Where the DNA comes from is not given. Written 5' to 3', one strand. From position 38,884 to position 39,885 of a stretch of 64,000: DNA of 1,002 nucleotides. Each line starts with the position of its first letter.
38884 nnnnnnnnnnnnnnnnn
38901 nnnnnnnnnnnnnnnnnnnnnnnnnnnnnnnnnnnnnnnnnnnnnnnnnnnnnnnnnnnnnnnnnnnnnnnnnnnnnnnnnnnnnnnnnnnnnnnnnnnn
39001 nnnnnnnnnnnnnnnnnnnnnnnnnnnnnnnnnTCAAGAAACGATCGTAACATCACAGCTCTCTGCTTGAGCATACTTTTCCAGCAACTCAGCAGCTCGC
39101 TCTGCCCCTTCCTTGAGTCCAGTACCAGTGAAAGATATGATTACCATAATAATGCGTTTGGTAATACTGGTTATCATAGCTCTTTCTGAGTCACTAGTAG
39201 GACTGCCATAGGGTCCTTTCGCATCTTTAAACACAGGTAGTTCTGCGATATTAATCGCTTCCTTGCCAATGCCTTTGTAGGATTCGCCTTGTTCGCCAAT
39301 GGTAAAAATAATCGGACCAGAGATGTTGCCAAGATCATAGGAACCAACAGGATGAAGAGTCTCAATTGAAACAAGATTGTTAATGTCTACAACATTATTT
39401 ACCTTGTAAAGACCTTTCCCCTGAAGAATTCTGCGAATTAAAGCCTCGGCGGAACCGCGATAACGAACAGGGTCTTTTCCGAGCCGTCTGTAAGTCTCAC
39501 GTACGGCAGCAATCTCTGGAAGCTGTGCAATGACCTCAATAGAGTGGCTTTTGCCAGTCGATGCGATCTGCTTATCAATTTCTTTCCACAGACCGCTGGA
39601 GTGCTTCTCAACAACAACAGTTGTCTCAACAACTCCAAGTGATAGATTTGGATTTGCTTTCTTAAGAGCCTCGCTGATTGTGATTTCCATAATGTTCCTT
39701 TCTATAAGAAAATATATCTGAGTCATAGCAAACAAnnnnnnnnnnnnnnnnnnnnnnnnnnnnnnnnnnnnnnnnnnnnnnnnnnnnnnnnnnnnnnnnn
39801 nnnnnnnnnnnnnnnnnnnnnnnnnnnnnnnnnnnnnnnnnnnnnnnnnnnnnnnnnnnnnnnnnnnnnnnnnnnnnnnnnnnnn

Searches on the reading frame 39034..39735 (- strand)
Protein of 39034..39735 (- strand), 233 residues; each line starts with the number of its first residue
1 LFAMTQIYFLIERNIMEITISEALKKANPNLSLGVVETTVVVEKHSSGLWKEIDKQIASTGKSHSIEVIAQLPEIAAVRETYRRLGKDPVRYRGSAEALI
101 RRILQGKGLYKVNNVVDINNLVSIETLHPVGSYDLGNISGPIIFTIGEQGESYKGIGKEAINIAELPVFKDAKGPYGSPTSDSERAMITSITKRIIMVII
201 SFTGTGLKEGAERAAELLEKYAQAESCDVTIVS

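Call 3: search_protein_families(library=pfam, proteins=[window:39034-39735:-], max_evalue=0.01)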
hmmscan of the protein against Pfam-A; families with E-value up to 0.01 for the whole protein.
window:39034-39735:- (233 aa): 1 family
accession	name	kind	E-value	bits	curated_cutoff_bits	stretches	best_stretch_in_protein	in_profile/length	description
PF03483.22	B3_4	-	1.5e-19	70.7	29.3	1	78-206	2-131/174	B3/4 domain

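Call 4: search_protein_families(library=ncbifam, proteins=[window:39034-39735:-], max_evalue=0.01)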
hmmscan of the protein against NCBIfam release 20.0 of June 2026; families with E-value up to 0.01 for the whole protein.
window:39034-39735:- (233 aa): 2 families
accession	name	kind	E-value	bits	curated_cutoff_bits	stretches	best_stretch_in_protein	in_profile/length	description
TIGR00472.1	pheT_bact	equivalog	1.3e-05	23.6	402.65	1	98-205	235-344/798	phenylalanine--tRNA ligase subunit beta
TIGR00876.1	tal_mycobact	equivalog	0.0041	16.5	233.75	1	11-93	161-243/350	transaldolase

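Call 8: find_homologous_proteins(query=window:39034-39690:-)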
Query window:39034-39690:- (218 aa): 2236 proteins with E <= 0.001 among 2876 candidates; the best 120 are listed.
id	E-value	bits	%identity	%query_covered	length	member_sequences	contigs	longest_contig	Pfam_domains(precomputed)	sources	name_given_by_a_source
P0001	1.0e-133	461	100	100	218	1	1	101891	PF03483.23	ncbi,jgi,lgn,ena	ncbi:MAG: phenylalanine--tRNA ligase beta subunit-related protein [Patescibacteria group bacterium]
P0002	2.2e-123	428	91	100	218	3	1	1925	PF03483.23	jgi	-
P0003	1.5e-118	412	88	100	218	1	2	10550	PF03483.23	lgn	-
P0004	5.8e-115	400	87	100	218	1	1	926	PF03483.23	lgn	-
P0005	5.9e-104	364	79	99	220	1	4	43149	PF03483.23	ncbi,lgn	-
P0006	4.8e-101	355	77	100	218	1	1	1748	PF03483.23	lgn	-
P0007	6.1e-101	354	74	100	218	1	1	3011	PF03483.23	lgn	-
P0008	1.2e-99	350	77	100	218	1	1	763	PF03483.23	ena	-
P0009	5.3e-96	338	72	100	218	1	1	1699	PF03483.23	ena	-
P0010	4.4e-95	335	73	100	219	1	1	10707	PF03483.23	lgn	-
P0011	6.8e-94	331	71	100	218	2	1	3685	PF03483.23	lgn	-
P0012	1.8e-91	324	70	100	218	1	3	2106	PF03483.23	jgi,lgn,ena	-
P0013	1.0e-89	318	67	100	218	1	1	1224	PF03483.23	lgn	-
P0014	3.2e-84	300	63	99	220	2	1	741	PF03483.23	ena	-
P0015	5.2e-83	296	63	99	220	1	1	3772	PF03483.23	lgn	-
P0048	6.6e-72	260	58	99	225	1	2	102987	PF03483.23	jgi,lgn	jgi:DNA/RNA-binding domain of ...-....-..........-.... protein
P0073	2.5e-70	255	56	100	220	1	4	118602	PF03483.23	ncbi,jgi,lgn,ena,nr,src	ncbi:MAG TPA: phenylalanine--tRNA ligase beta subunit-related protein [Candidatus Angelobacter sp.]|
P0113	1.9e-69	252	57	100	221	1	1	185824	PF03483.23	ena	-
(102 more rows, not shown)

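Call 13: find_encoding_contigs(protein=P0073, flank=6000, max_places=3)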
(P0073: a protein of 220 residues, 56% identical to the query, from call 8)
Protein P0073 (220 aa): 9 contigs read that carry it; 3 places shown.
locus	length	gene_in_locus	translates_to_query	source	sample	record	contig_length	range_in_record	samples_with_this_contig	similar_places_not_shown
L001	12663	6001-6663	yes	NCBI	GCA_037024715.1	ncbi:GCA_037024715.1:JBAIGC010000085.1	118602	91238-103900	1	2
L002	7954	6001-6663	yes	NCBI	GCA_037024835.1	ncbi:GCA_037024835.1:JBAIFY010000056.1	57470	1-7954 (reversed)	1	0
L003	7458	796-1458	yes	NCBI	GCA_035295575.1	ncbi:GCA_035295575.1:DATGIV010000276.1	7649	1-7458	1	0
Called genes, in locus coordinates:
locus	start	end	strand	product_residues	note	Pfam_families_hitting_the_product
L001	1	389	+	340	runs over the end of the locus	PF08240:ADH_N, PF00107:ADH_zinc_N, PF13602:ADH_zinc_N_2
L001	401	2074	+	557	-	PF13231:PMT_2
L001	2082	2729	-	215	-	PF03476:MOSC_N, PF03473:MOSC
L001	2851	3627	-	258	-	PF01135:PCMT (weak), PF13489:Methyltransf_23, PF00398:RrnaAD (weak), PF01209:Ubie_methyltran, PF13649:Methyltransf_25, PF13847:Methyltransf_31, PF08241:Methyltransf_11, PF08242:Methyltransf_12, +2 more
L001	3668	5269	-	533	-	PF01425:Amidase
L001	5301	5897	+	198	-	PF01058:Oxidored_q6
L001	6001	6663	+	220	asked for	PF03483:B3_4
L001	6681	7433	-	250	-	PF00376:MerR, PF13411:MerR_1, PF07739:TipAS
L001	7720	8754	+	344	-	PF22494:choice_anch_I (faint), PF08450:SGL (faint), PF25174:Beta-prop_THOC3 (faint)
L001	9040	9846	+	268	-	-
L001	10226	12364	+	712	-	PF02897:Peptidase_S9_N, PF00326:Peptidase_S9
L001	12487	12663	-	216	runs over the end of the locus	PF00210:Ferritin, PF02915:Rubrerythrin, PF03232:COQ7 (faint)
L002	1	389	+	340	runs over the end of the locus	PF08240:ADH_N, PF00107:ADH_zinc_N, PF13602:ADH_zinc_N_2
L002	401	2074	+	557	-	PF13231:PMT_2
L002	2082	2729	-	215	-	PF03476:MOSC_N, PF03473:MOSC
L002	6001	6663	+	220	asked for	PF03483:B3_4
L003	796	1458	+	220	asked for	PF03483:B3_4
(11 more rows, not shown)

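Call 14: find_encoding_contigs(protein=P0113, flank=6000, max_places=2)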
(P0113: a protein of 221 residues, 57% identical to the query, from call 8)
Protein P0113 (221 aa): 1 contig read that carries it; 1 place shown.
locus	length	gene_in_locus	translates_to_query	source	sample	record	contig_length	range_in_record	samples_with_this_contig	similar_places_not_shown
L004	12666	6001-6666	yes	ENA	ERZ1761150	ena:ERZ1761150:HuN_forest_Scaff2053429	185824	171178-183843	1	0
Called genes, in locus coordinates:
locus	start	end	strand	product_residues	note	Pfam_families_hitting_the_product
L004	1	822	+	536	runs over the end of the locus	PF13231:PMT_2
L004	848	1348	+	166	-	-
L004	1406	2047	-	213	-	PF03476:MOSC_N, PF03473:MOSC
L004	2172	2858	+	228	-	-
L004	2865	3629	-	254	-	PF01135:PCMT (weak), PF13489:Methyltransf_23, PF00398:RrnaAD, PF01209:Ubie_methyltran, PF08241:Methyltransf_11, PF08242:Methyltransf_12, PF13649:Methyltransf_25, PF13847:Methyltransf_31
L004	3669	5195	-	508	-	PF01425:Amidase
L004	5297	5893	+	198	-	PF01058:Oxidored_q6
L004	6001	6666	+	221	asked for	PF03483:B3_4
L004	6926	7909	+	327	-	PF25174:Beta-prop_THOC3 (faint), PF08450:SGL (faint)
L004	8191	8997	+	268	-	-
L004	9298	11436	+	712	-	PF02897:Peptidase_S9_N, PF00326:Peptidase_S9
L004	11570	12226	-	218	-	PF00210:Ferritin, PF02915:Rubrerythrin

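Call 15: find_encoding_contigs(protein=P0048, flank=6000, max_places=2)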
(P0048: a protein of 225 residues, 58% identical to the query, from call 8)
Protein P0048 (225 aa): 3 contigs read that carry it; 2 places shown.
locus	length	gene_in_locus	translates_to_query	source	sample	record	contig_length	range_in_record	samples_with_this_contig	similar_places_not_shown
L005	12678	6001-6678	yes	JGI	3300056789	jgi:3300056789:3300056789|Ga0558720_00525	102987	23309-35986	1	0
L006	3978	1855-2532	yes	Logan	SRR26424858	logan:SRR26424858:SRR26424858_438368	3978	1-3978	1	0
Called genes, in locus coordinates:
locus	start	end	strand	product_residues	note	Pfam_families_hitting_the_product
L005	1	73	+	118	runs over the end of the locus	-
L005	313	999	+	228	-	-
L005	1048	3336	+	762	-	PF01551:Peptidase_M23, PF07705:CARDB (weak)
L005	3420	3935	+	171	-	PF01797:Y1_Tnp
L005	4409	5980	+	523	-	PF04055:Radical_SAM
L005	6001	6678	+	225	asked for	PF03483:B3_4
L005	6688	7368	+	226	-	-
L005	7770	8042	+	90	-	-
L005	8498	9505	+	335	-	PF07992:Pyr_redox_2 (faint), PF00890:FAD_binding_2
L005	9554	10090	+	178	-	PF00293:NUDIX, PF14815:NUDIX_4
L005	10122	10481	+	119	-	PF04266:ASCH (weak)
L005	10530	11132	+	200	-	PF14340:DUF4395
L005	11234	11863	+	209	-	PF09997:DUF2238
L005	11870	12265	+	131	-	PF00072:Response_reg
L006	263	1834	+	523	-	PF04055:Radical_SAM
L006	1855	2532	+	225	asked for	PF03483:B3_4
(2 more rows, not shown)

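Call 22: search_solved_structures(query=window:39034-39690:-, max_evalue=1, show_alignments=2)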
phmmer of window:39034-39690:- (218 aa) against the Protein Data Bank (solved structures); distinct sequences matched with E-value up to 1: 8.
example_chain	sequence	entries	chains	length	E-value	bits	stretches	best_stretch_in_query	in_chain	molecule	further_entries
9f7e_A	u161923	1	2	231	1.5e-06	31.6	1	64-138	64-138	CtdA Canavanyl tRNA Deacylase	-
9mkl_A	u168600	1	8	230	0.014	18.6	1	64-132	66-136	B3/4 domain-containing protein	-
2iy5_B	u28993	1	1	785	0.034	17.3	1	85-141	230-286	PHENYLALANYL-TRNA SYNTHETASE BETA CHAIN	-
1b70_B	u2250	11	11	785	0.035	17.3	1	85-141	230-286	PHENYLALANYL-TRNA SYNTHETASE | PROTEIN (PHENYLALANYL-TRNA SYNTHETASE) | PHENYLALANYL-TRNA SYNTHETASE BETA CHAIN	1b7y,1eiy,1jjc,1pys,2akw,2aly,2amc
4p71_A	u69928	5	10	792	0.1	15.8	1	90-141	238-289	Phenylalanine--tRNA ligase beta subunit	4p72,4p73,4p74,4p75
7n8y_B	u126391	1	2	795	0.12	15.6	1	86-155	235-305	Phenylalanine--tRNA ligase beta subunit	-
3pco_B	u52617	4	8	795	0.14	15.4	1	84-145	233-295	Phenylalanyl-tRNA synthetase, beta chain | Phenylalanine--tRNA ligase beta subunit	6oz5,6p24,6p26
6aa8_A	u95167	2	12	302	0.36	14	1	60-126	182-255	3-hydroxybutyryl-CoA dehydrogenase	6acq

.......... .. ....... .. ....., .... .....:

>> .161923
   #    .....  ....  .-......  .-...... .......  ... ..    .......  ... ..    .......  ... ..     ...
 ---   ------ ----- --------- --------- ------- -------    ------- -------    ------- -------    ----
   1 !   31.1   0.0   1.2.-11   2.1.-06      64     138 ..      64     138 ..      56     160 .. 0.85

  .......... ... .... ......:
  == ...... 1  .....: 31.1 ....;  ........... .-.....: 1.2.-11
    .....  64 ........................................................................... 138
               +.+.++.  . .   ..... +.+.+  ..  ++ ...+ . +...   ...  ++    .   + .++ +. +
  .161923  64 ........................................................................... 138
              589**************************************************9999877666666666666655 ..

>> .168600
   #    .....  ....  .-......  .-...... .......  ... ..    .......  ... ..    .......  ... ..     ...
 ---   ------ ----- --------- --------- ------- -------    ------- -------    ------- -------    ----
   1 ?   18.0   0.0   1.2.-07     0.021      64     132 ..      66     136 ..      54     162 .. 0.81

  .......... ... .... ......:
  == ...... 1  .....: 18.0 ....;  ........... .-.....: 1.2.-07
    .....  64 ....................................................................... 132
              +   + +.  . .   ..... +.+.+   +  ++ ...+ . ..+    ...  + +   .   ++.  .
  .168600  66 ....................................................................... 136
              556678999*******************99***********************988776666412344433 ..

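Call 58: predict_structure(alignment_id=A2)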
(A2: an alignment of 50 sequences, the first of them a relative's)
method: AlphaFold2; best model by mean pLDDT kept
length: 218 residues; sequences in the alignment: 50
mean_pLDDT: 94.8   pTM: 0.91
mean pLDDT of the five models: 94.8, 94.6, 94.2, 94.0, 93.9
residues with pLDDT >= 90: 194; 70-90: 24; 50-70: 0; < 50: 0
segments of 3 or more residues with pLDDT < 50: none
pLDDT, mean of each block of 10 residues (from residue 1): 96 98 97 97 94 95 96 87 95 93 98 97 94 94 88 95 87 96 97 97 98 95
secondary structure, 60 per line:
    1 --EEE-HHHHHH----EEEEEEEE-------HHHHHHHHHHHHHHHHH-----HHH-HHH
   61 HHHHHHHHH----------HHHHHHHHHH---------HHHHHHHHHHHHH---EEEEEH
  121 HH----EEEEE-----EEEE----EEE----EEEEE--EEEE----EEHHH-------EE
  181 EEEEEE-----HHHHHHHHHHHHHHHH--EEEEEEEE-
elements in order: E3-5 H7-12 E17-24 H32-48 H58-69 H80-89 H99-111 E115-119 E127-131 E137-140 E145-147 E152-156 E159-162 E179-186 H192-207 E210-217

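Call 61: find_related_loci(query=A2, collection=metagenome_contigs, flank=5000)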
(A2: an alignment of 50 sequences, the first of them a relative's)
Query A2 (218 aa) in metagenome_contigs; peptide patterns used: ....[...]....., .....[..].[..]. (x = any residue, [..] = any of these).
600 stretches matched a pattern (row limit reached: there are more); 454 encode a relative of the query (tblastn E <= 1e-3); the best 80 are kept; 80 distinct loci.
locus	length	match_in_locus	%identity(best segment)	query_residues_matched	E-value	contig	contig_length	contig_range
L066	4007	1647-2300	72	1-218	3e-104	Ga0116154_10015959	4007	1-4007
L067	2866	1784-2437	63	1-217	2e-90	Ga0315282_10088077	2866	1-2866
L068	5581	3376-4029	60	1-217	9e-88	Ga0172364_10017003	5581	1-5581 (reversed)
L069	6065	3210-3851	59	5-217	2e-83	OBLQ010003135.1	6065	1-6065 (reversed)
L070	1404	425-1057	57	1-210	5e-84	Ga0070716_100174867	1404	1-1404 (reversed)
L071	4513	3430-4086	54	1-218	7e-79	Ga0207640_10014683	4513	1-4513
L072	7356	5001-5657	54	1-218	8e-79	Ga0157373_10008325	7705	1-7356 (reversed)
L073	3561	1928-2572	57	1-214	1e-77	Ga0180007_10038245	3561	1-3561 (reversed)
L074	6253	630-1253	60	3-209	2e-77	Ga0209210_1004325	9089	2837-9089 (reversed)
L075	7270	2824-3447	60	3-209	6e-77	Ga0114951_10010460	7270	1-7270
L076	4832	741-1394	55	2-218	7e-77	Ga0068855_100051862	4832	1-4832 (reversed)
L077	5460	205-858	55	2-218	7e-77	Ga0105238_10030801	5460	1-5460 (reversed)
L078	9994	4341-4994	55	1-217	2e-76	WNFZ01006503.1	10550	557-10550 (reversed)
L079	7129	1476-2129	55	1-217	2e-76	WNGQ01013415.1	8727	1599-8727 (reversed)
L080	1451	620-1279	56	1-217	4e-81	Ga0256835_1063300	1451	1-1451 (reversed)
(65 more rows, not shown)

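Call 62: fold_search(model_id=the predicted structure, library=pdb)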
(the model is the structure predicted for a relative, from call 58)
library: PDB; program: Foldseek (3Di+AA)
matches with E <= 10: 508; with E <= 0.001: 35
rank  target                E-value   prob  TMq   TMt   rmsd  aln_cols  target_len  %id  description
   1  9mkl_H                3.5e-15  1.00  0.85  0.82   3.1       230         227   18  canavanyl-tRNAArg deacylase (CtdA) (released 2025-10-01)
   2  9f7e_A                1.2e-14  1.00  0.85  0.81   3.0       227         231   20  CtdA Canavanine tRNA-editing deacetylase from Pseudomonas canavaninivorans (released 2025-05-14)
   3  9mkl_A                1.2e-13  1.00  0.85  0.82   3.0       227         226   18  canavanyl-tRNAArg deacylase (CtdA) (released 2025-10-01)
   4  6oz5_D                1.1e-09  1.00  0.62  0.18   7.8       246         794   17  Escherichia coli tRNA synthetase in complex with compound 3 (released 2020-11-18)
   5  6oz5_B                2.9e-09  1.00  0.61  0.18   7.8       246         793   17  Escherichia coli tRNA synthetase in complex with compound 3 (released 2020-11-18)
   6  2rhs_D                4.6e-09  1.00  0.61  0.18   4.7       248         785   14  PheRS from Staphylococcus haemolyticus- rational protein engineering and inhibitor studies (released 2007-11-06)
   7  6p8t_B                1.2e-08  1.00  0.58  0.17   8.3       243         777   15  Acinetobacter baumannii tRNA synthetase in complex with compound 1 (released 2020-11-18)
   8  6p8t_A                1.2e-08  1.00  0.58  0.17   8.8       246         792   13  Acinetobacter baumannii tRNA synthetase in complex with compound 1 (released 2020-11-18)
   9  4p71_A                2.2e-08  1.00  0.56  0.17   8.9       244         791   15  Apo PheRS from P. aeuriginosa (released 2014-06-25)
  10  9a5b_B                2.6e-08  1.00  0.63  0.18   5.3       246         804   15  Integrative model of SYFA-SYFB by crosslinking MS and deep learning (released 2024-09-18)
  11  6p8t_E                2.6e-08  1.00  0.57  0.17   8.7       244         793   15  Acinetobacter baumannii tRNA synthetase in complex with compound 1 (released 2020-11-18)
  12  2rhq_B                4.8e-08  1.00  0.60  0.18   5.3       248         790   14  PheRS from Staphylococcus haemolyticus- rational protein engineering and inhibitor studies (released 2007-11-06)
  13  1pys_B                9.2e-08  1.00  0.61  0.18   4.5       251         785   14  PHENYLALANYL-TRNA SYNTHETASE FROM THERMUS THERMOPHILUS (released 1997-11-19)
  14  2rhs_B                1.2e-07  1.00  0.59  0.18   5.5       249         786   15  PheRS from Staphylococcus haemolyticus- rational protein engineering and inhibitor studies (released 2007-11-06)
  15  7ka0_B                1.6e-07  1.00  0.57  0.16   8.0       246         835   11  Crystal structure of the complex of M. tuberculosis PheRS with cognate precursor tRNA and phenylalanine (released 2021-05-12)
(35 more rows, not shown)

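Call 96: search_protein_families(library=padloc, proteins=[window:39034-39690:-], max_evalue=0.001)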
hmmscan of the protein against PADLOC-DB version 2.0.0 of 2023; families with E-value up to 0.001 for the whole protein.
window:39034-39690:- (218 aa): 0 families
